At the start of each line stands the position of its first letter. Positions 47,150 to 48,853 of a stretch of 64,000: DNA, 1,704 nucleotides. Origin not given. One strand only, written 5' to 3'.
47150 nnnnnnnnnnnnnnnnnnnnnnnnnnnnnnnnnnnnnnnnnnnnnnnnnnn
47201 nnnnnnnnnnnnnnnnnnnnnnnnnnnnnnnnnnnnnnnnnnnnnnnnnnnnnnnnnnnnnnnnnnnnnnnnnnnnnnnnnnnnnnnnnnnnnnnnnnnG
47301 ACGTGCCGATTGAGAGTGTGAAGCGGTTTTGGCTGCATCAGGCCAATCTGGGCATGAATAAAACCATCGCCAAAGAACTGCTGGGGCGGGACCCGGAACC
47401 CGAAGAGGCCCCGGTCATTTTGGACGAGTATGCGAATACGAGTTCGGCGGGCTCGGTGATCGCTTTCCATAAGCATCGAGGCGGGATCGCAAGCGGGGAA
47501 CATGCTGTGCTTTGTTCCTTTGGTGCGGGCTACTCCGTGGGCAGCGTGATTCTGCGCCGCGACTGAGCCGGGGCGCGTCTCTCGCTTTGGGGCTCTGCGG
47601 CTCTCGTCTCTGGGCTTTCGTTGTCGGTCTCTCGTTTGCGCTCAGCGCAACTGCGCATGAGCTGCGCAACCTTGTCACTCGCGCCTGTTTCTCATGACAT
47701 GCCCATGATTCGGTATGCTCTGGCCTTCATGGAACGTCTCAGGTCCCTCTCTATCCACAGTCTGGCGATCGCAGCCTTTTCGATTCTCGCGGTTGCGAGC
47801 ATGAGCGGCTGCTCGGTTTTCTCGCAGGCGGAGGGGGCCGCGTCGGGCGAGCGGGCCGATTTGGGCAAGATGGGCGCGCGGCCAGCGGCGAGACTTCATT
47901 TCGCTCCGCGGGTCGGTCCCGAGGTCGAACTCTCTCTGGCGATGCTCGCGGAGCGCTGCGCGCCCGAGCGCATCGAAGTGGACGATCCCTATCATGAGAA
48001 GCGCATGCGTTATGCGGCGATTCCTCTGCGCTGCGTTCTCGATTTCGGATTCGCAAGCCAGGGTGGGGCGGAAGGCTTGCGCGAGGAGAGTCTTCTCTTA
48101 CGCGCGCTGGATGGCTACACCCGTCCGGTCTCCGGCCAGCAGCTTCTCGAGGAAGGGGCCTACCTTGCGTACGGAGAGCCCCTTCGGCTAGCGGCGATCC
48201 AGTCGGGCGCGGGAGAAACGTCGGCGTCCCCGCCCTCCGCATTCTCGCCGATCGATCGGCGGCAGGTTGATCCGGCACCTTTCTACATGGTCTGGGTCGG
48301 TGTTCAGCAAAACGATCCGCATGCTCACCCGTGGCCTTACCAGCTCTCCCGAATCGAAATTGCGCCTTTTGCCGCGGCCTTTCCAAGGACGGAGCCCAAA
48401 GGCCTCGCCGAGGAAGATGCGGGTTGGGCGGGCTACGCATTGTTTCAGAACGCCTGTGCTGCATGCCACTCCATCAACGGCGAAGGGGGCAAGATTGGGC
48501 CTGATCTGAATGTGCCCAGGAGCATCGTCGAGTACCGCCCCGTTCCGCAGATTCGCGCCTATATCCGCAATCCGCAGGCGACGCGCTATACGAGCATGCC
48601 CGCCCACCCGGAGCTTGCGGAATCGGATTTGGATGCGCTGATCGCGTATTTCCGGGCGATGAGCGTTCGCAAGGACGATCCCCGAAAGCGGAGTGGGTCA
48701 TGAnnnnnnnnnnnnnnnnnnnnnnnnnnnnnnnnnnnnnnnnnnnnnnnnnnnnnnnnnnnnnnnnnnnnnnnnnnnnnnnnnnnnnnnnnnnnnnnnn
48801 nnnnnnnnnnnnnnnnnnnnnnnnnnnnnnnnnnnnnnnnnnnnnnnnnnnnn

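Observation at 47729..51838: Coupled cytochrome c / Tyr-less GTP cyclohydrolase II / double-SIS-creatininase operon: candidate undescribed GTP-derived cofactor module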

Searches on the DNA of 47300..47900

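Call 79: search_rna_families(source=window, start=47300, end=47900, threshold=evalue, max_evalue=1)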
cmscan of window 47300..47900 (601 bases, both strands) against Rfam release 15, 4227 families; matches with E-value up to 1: 0.
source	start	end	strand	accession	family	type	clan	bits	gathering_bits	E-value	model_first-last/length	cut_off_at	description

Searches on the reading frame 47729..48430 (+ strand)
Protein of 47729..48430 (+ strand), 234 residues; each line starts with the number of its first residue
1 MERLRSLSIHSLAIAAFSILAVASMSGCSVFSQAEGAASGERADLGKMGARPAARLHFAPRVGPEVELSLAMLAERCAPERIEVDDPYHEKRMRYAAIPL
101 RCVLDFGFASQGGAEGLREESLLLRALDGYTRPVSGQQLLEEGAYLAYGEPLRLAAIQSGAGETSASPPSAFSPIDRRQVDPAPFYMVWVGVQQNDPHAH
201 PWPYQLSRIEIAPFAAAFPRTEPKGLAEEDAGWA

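Call 12: search_protein_families(library=pfam, proteins=[window:47729-48430:+], max_evalue=10)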
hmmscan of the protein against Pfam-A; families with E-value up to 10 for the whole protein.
window:47729-48430:+ (234 aa): 0 families

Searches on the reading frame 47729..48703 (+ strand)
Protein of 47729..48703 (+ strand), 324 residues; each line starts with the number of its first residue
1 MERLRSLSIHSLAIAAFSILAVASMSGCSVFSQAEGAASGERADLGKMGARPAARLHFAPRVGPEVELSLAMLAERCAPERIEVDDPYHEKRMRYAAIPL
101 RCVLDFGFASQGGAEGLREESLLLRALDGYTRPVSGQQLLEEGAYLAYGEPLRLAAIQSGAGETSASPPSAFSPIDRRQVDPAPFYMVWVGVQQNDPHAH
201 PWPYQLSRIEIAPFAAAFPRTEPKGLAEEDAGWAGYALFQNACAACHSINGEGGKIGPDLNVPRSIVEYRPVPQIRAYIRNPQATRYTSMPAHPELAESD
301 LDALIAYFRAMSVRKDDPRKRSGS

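Call 3: search_protein_families(library=pfam, proteins=[window:47729-48703:+], max_evalue=0.01)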
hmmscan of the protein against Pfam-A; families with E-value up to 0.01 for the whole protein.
window:47729-48703:+ (324 aa): 2 families
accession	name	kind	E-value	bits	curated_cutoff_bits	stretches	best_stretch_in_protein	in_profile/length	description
PF00034.26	Cytochrom_C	-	3.9e-10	41.4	21.3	1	234-310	3-88/90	Cytochrome c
PF13442.11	Cytochrome_CBB3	-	1e-07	32.6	27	1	234-307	5-67/68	Cytochrome C oxidase, cbb3-type, subunit III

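Call 4: search_protein_families(library=ncbifam, proteins=[window:47729-48703:+], max_evalue=0.01)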
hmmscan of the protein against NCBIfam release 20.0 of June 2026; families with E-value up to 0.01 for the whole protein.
window:47729-48703:+ (324 aa): 7 families
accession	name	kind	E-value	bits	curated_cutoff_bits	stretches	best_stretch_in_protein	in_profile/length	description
TIGR02603.1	CxxCH_TIGR02603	domain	9.6e-06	25.6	68.15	1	235-262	6-33/134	putative heme-binding domain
TIGR00782.1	ccoP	equivalog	2.6e-05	23.7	179.95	1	233-318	108-201/285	cytochrome-c oxidase, cbb3-type subunit III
NF050122.1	bc1_QcrC_actin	exception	0.00016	21.1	200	1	232-311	41-117/253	cytochrome bc1 complex diheme cytochrome c subunit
TIGR04485.1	thiosulf_SoxX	equivalog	0.00032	21.3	61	1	242-307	4-74/78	sulfur oxidation c-type cytochrome SoxX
TIGR04494.1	c550_PedF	equivalog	0.0015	18.4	122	1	221-261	40-80/133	cytochrome c-550 PedF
NF045773.1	cytochro_C550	exception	0.0023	17.9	125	0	227-295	44-104/118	cytochrome c550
TIGR03872.1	cytochrome_MoxG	equivalog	0.0072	16.5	147.8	0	234-261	46-72/133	cytochrome c(L), periplasmic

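Call 53: search_solved_structures(query=A4, max_evalue=1)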
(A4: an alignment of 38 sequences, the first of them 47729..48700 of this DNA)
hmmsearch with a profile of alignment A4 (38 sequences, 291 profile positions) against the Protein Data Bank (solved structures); distinct sequences matched with E-value up to 1: 154 (the best 60 are shown).
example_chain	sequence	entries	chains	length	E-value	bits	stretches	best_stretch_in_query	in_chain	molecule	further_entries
2yev_B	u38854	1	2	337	2.3e-11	46.6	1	196-280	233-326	CYTOCHROME C OXIDASE SUBUNIT 2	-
6xkx_p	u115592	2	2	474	3.2e-06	29.8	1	185-228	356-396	Cbb3-type cytochrome c oxidase subunit CcoP,Cytochrome c-type cyt cy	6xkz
6hwh_M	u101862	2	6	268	4.6e-06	29.3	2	200-224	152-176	Cytochrome bc1 complex cytochrome c subunit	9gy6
8ovc_O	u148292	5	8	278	5.3e-06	29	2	200-224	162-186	Cytochrome bc1 complex cytochrome c subunit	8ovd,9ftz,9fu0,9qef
6adq_C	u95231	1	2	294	7.7e-06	28.5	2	200-224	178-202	Cytochrome bc1 complex cytochrome c subunit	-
8snh_G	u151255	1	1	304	1.3e-05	27.8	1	197-278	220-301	Cbb3-type cytochrome c oxidase subunit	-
9g83_v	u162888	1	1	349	1.3e-05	27.8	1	196-276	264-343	Cbb3-type cytochrome c oxidase subunit CcoP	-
8smr_G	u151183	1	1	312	1.5e-05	27.6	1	190-278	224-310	Cbb3-type cytochrome c oxidase subunit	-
9wcx_U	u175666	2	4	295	2.1e-05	27.1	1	195-225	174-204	Cytochrome bc1 complex cytochrome c subunit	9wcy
8hcr_C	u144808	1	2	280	2.6e-05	26.8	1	200-223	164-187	Cytochrome bc1 complex cytochrome c subunit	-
7e1v_O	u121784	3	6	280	2.6e-05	26.8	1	200-223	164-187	Cytochrome bc1 complex cytochrome c subunit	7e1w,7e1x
7rh5_O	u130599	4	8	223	5.5e-05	25.7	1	200-224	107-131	Cytochrome bc1 complex cytochrome c subunit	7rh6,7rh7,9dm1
7q21_C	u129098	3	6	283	7.1e-05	25.3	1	197-223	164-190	Cytochrome bc1 complex cytochrome c subunit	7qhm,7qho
8ed4_I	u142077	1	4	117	0.00017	24.1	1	196-228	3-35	C-type cytochrome c552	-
3mk7_C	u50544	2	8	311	0.00055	22.4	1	196-281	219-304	Cytochrome c oxidase, cbb3-type, subunit P | Cbb3-type cytochrome c oxidase subunit CcoP1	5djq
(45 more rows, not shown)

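Call 54: find_homologous_proteins(query=window:47729-48700:+, max_evalue=0.00001)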
Query window:47729-48700:+ (324 aa): 1506 proteins with E <= 0.00001 among 6703 candidates; the best 120 are listed.
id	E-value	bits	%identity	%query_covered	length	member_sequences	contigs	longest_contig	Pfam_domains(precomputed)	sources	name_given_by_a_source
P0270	6.0e-213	723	100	100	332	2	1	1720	PF13442.12,PF00034.27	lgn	-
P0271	1.4e-136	473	77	85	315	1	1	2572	PF13442.12,PF00034.27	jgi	jgi:mono/diheme cytochrome c family protein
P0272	2.5e-133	462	75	86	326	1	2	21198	PF13442.12,PF00034.27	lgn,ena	-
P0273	3.8e-124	432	79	74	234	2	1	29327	PF13442.12,PF00034.27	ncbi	-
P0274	5.3e-121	421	68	83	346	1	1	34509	PF13442.12,PF00034.27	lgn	-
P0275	6.0e-118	411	71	83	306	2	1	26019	PF13442.12,PF00034.27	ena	-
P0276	2.4e-117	409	68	83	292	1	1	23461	PF13442.12,PF00034.27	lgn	-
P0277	8.7e-117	408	67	84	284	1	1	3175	PF13442.12,PF00034.27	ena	-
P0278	1.2e-116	407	65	86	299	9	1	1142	PF13442.12,PF00034.27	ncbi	-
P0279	1.6e-116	407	65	86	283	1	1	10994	PF13442.12,PF00034.27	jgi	-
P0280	2.8e-116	406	67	83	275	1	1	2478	PF13442.12,PF00034.27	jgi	-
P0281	3.8e-116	405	68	84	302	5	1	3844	PF13442.12,PF00034.27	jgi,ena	jgi:mono/diheme cytochrome c family protein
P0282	5.3e-116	405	66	82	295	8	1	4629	PF13442.12,PF00034.27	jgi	jgi:mono/diheme cytochrome c family protein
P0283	1.9e-115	403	64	87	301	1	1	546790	PF13442.12,PF00034.27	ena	-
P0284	2.9e-115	403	66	84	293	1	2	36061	PF13442.12,PF00034.27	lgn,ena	-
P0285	3.6e-115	402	69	83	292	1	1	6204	PF13442.12,PF00034.27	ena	-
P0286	8.3e-115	401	66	83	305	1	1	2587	PF13442.12,PF00034.27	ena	-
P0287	9.2e-115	401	69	81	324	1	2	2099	PF13442.12,PF00034.27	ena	-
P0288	1.1e-114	401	66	84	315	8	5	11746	PF13442.12,PF00034.27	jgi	jgi:mono/diheme cytochrome c family protein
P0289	1.2e-114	400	66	83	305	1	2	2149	PF13442.12,PF00034.27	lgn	-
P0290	1.3e-114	400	68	81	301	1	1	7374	PF13442.12,PF00034.27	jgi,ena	-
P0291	3.0e-114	399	69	78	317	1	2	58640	PF13442.12,PF00034.27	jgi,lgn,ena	-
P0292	4.9e-114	398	63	86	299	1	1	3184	PF13442.12,PF00034.27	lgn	-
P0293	5.0e-114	398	67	84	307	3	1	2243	PF13442.12,PF00034.27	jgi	jgi:mono/diheme cytochrome c family protein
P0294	8.4e-114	398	68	81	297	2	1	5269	PF13442.12,PF00034.27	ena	-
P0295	9.1e-114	398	65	83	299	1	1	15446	PF13442.12,PF00034.27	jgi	-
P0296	1.1e-113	397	59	97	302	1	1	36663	PF13442.12,PF00034.27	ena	-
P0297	1.6e-113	397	65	84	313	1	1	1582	PF13442.12,PF00034.27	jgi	jgi:mono/diheme cytochrome c family protein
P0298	1.6e-113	397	65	86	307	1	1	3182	PF13442.12,PF00034.27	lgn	-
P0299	1.9e-113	397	66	83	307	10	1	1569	PF13442.12,PF00034.27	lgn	-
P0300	2.4e-113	396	67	81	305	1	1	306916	PF13442.12,PF00034.27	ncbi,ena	-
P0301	4.0e-113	395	66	84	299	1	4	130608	PF13442.12,PF00034.27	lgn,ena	-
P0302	4.9e-113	395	66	83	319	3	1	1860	PF13442.12,PF00034.27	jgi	jgi:mono/diheme cytochrome c family protein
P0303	5.1e-113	395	61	95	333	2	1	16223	PF13442.12,PF00034.27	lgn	-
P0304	7.8e-113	395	68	79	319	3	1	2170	PF13442.12,PF00034.27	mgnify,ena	mgnify:CR=1 FL=1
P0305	7.9e-113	395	60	94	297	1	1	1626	PF13442.12,PF00034.27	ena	-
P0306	8.6e-113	394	65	84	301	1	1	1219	PF13442.12,PF00034.27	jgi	-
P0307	1.2e-112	394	58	99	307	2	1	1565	PF13442.12,PF00034.27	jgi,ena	-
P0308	1.2e-112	394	61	95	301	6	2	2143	PF13442.12,PF00034.27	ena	-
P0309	1.6e-112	394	67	84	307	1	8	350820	PF13442.12,PF00034.27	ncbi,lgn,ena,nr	ncbi:MAG: cytochrome c [bacterium]|nr:hypothetical protein [Deltaproteobacteria bacterium] MCP490428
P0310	2.5e-112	393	67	83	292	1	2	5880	PF13442.12,PF00034.27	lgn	-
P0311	2.5e-112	393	66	83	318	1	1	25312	PF13442.12,PF00034.27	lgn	-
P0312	5.5e-112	392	66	83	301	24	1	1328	PF13442.12,PF00034.27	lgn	-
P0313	1.0e-111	391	62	85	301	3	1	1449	PF13442.12,PF00034.27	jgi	jgi:mono/diheme cytochrome c family protein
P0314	1.1e-111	391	66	84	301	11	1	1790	PF13442.12,PF00034.27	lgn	-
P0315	1.3e-111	390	64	84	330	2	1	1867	PF13442.12,PF00034.27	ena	-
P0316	1.4e-111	390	66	82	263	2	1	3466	PF13442.12,PF00034.27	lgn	-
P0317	1.8e-111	390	61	93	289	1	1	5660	PF13442.12,PF00034.27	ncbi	-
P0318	2.1e-111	390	65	84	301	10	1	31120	PF13442.12,PF00034.27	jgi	jgi:mono/diheme cytochrome c family protein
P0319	2.7e-111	390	65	83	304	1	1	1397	PF13442.12,PF00034.27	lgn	-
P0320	2.9e-111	389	65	83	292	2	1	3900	PF13442.12,PF00034.27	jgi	-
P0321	3.0e-111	389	65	83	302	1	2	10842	PF13442.12,PF00034.27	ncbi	-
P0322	3.2e-111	389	58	100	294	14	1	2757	PF13442.12,PF00034.27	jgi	-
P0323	5.2e-111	389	65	83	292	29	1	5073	PF13442.12,PF00034.27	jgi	jgi:mono/diheme cytochrome c family protein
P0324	8.2e-111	388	65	83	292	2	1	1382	PF13442.12,PF00034.27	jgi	jgi:mono/diheme cytochrome c family protein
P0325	8.6e-111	388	65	82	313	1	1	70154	PF13442.12,PF00034.27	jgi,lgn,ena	-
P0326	1.0e-110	388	64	83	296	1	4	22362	PF13442.12,PF00034.27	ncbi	-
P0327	2.7e-110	386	58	99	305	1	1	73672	PF13442.12,PF00034.27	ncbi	-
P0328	2.8e-110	386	64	86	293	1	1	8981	PF13442.12,PF00034.27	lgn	-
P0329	4.6e-110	385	64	83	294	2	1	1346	PF13442.12,PF00034.27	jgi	jgi:mono/diheme cytochrome c family protein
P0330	8.7e-110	385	61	92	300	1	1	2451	PF13442.12,PF00034.27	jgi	jgi:mono/diheme cytochrome c family protein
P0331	1.4e-109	384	62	95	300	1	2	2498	PF13442.12,PF00034.27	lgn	-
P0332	2.5e-109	383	65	82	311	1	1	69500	PF13442.12,PF00034.27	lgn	-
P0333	3.0e-109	383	63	84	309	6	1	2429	PF13442.12,PF00034.27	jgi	jgi:mono/diheme cytochrome c family protein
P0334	4.4e-109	382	65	84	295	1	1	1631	PF13442.12,PF00034.27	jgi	-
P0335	6.8e-109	382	67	79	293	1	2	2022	PF13442.12,PF00034.27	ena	-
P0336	7.5e-109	381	64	83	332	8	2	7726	PF13442.12,PF00034.27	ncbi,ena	-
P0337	1.4e-108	381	59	99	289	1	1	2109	PF13442.12,PF00034.27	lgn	-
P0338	1.9e-108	380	65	83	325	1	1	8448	PF13442.12,PF00034.27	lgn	-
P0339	2.6e-108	380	66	79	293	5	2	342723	PF13442.12,PF00034.27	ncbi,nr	ncbi:MAG: cytochrome c [Myxococcales bacterium]|nr:cytochrome c [Myxococcales bacterium]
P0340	2.8e-108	380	59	94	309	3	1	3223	PF13442.12,PF00034.27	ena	-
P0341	2.9e-108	380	67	79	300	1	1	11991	PF13442.12,PF00034.27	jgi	jgi:mono/diheme cytochrome c family protein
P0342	3.1e-108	379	64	83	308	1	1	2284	PF13442.12,PF00034.27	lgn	-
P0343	4.8e-108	379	64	80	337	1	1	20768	PF13442.12,PF00034.27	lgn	-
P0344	5.5e-108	379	62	83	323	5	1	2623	PF13442.12,PF00034.27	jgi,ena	jgi:mono/diheme cytochrome c family protein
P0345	7.1e-108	378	62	83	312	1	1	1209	PF13442.12,PF00034.27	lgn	-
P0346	7.9e-108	378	70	72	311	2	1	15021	PF13442.12,PF00034.27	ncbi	-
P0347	1.1e-107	378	64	83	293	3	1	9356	PF13442.12,PF00034.27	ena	-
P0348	1.1e-107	378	63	89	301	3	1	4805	PF13442.12,PF00034.27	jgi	jgi:mono/diheme cytochrome c family protein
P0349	1.5e-107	377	65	81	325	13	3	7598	PF13442.12,PF00034.27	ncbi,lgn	-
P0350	2.1e-107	377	66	79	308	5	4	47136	PF13442.12,PF00034.27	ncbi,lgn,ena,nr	ncbi:MAG TPA: cytochrome c [Myxococcota bacterium]|nr:cytochrome c [Myxococcales bacterium] HPG24263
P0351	2.2e-107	377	62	83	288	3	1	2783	PF13442.12,PF00034.27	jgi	-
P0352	2.4e-107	376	64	83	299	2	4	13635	PF13442.12,PF00034.27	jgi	jgi:mono/diheme cytochrome c family protein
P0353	2.8e-107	376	65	79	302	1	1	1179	PF13442.12,PF00034.27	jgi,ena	-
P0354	3.4e-107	376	64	81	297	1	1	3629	PF13442.12,PF00034.27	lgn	-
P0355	9.5e-107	375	57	98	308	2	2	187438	PF13442.12,PF00034.27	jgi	-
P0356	1.2e-106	374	64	82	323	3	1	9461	PF13442.12,PF00034.27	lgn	-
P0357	1.4e-106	374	65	84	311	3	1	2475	PF13442.12,PF00034.27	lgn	-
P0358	1.6e-106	374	66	81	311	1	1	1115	PF13442.12,PF00034.27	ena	-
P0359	1.7e-106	374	64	83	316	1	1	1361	PF13442.12,PF00034.27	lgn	-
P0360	1.9e-106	374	63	83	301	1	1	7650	PF13442.12,PF00034.27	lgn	-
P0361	4.9e-106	372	64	84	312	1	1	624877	PF13442.12,PF00034.27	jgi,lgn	-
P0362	5.9e-106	372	63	85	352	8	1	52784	PF13442.12,PF00034.27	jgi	-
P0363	6.6e-106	372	63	83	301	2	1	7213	PF13442.12,PF00034.27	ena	-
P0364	9.5e-106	371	65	81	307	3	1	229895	PF13442.12,PF00034.27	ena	-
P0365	1.1e-105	371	63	83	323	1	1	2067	PF13442.12,PF00034.27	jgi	-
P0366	3.8e-105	369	63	82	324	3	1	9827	PF13442.12,PF00034.27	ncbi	-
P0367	7.4e-105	368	63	85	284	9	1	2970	PF13442.12,PF00034.27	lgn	-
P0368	9.2e-105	368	62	83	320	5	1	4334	PF13442.12,PF00034.27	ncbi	-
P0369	1.5e-104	367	64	82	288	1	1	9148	PF13442.12,PF00034.27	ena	-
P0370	1.6e-104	367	63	82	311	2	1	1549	PF13442.12,PF00034.27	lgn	-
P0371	1.6e-104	367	60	90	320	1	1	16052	PF13442.12,PF00034.27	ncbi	-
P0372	1.7e-104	367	65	78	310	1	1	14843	PF13442.12,PF00034.27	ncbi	ncbi:MAG: cytochrome c [Myxococcota bacterium]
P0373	1.9e-104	367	64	79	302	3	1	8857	PF13442.12,PF00034.27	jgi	jgi:mono/diheme cytochrome c family protein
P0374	2.6e-104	367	64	80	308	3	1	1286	PF13442.12,PF00034.27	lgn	-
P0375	2.8e-104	366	65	82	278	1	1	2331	PF13442.12,PF00034.27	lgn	-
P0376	3.3e-104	366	63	83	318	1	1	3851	PF13442.12,PF00034.27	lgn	-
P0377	3.4e-104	366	63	81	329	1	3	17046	PF13442.12,PF00034.27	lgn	-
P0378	3.6e-104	366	64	81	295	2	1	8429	PF13442.12,PF00034.27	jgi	jgi:mono/diheme cytochrome c family protein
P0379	3.7e-104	366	62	85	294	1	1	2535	PF13442.12,PF00034.27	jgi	jgi:mono/diheme cytochrome c family protein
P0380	1.2e-103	364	62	83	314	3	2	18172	PF13442.12,PF00034.27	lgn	-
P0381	1.7e-103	364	56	93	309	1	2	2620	PF13442.12,PF00034.27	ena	-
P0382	1.7e-103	364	67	78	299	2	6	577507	PF13442.12,PF00034.27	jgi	-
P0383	1.8e-103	364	59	94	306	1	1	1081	PF13442.12,PF00034.27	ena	-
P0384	1.9e-103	364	62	84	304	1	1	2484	PF13442.12,PF00034.27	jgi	jgi:mono/diheme cytochrome c family protein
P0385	2.6e-103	363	64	79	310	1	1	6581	PF13442.12,PF00034.27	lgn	-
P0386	4.1e-103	363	63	83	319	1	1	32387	PF13442.12,PF00034.27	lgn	-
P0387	4.1e-103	363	61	85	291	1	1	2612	PF13442.12,PF00034.27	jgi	jgi:mono/diheme cytochrome c family protein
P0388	4.3e-103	363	60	86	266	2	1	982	PF13442.12,PF00034.27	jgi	jgi:mono/diheme cytochrome c family protein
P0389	4.3e-103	363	62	84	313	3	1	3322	PF13442.12,PF00034.27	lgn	-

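Call 62: predict_structure(alignment_id=A5)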
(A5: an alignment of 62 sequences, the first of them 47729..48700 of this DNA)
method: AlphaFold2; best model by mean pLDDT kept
length: 324 residues; sequences in the alignment: 62
mean_pLDDT: 81.1   pTM: 0.76
mean pLDDT of the five models: 81.1, 80.8, 80.7, 79.7, 79.6
residues with pLDDT >= 90: 166; 70-90: 72; 50-70: 47; < 50: 39
segments of 3 or more residues with pLDDT < 50: 1-3, 6-12, 15-18, 27-29, 31-39, 254-260
pLDDT, mean of each block of 10 residues (from residue 1): 48 50 49 49 56 89 97 96 94 97 98 98 90 92 96 93 83 90 95 78 91 86 91 93 69 48 73 93 72 92 94 71 49
secondary structure, 60 per line:
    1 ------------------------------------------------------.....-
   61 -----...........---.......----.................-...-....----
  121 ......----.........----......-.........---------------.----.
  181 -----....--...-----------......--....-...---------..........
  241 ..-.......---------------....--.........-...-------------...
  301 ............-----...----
elements in order: E55-59 E66-69 H70-76 E80-86 E91-99 H100-107 H113-116 E121-126 E131-135 H136-139 E144-149 H151-159 E186-189 E206-211 H214-217 H231-242 H244-250 H266-269 H272-280 H298-312

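Call 64: fold_search(model_id=the predicted structure, library=pdb)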
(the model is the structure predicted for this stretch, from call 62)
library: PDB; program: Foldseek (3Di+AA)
matches with E <= 10: 314; with E <= 0.001: 31
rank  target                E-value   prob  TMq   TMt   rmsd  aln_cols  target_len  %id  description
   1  7rkb                  3.4e-06  1.00  0.32  0.65   4.8       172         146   17  Crystal Structure of Putative Pterin Binding Protein (PruR) from Klebsiella pneumoniae in Complex with Neopterin (released 2022-08-10)
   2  7kom                  7.0e-06  1.00  0.34  0.76   3.3       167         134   18  High Resolution Crystal Structure of Putative Pterin Binding Protein PruR (VV2_1280) from Vibrio vulnificus CMCP6 (released 2021-11-17)
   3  3hbg                  1.3e-05  1.00  0.32  0.30   4.8       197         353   17  Structure of recombinant Chicken Liver Sulfite Oxidase mutant C185S (released 2010-04-14)
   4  7kos_B                1.5e-05  1.00  0.31  0.65   4.2       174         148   14  1.50 Angstroms Resolution Crystal Structure of Putative Pterin Binding Protein PruR (Atu3496) from Agrobacterium fabru (released 2021-11-17)
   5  7kou_A                1.9e-05  1.00  0.31  0.65   4.4       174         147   14  1.83 Angstroms Resolution Crystal Structure of Putative Pterin Binding Protein PruR (Atu3496) from Agrobacterium fabru (released 2021-11-17)
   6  7kp2                  2.2e-05  1.00  0.32  0.68   4.8       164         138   16  High Resolution Crystal Structure of Putative Pterin Binding Protein (PruR) from Vibrio cholerae O1 biovar El Tor str. N (released 2021-11-17)
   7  2a99                  2.6e-05  1.00  0.31  0.27   5.3       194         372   16  Crystal structure of recombinant chicken sulfite oxidase at resting state (released 2005-08-02)
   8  1sox_A                2.7e-05  1.00  0.30  0.22   5.6       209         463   16  SULFITE OXIDASE FROM CHICKEN LIVER (released 1998-04-29)
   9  1sox_B                3.5e-05  1.00  0.32  0.23   4.3       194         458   18  SULFITE OXIDASE FROM CHICKEN LIVER (released 1998-04-29)
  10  2ca3_A                3.7e-05  1.00  0.32  0.28   6.0       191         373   16  Sulfite dehydrogenase from Starkeya Novella r55m mutant (released 2007-02-20)
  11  3hc2                  3.9e-05  1.00  0.31  0.28   5.5       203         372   15  Crystal Structure of chicken sulfite oxidase mutant Tyr 322 Phe (released 2010-06-16)
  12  7kos_A                4.4e-05  1.00  0.33  0.68   3.6       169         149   14  1.50 Angstroms Resolution Crystal Structure of Putative Pterin Binding Protein PruR (Atu3496) from Agrobacterium fabru (released 2021-11-17)
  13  7kos_D                5.9e-05  1.00  0.32  0.66   4.3       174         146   14  1.50 Angstroms Resolution Crystal Structure of Putative Pterin Binding Protein PruR (Atu3496) from Agrobacterium fabru (released 2021-11-17)
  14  2a9b                  6.7e-05  1.00  0.30  0.26   5.7       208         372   15  Crystal structure of R138Q mutant of recombinant sulfite oxidase at resting state (released 2005-08-02)
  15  2a9d_B                8.4e-05  1.00  0.31  0.28   4.9       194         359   17  Crystal structure of recombinant chicken sulfite oxidase with Arg at residue 161 (released 2005-08-02)
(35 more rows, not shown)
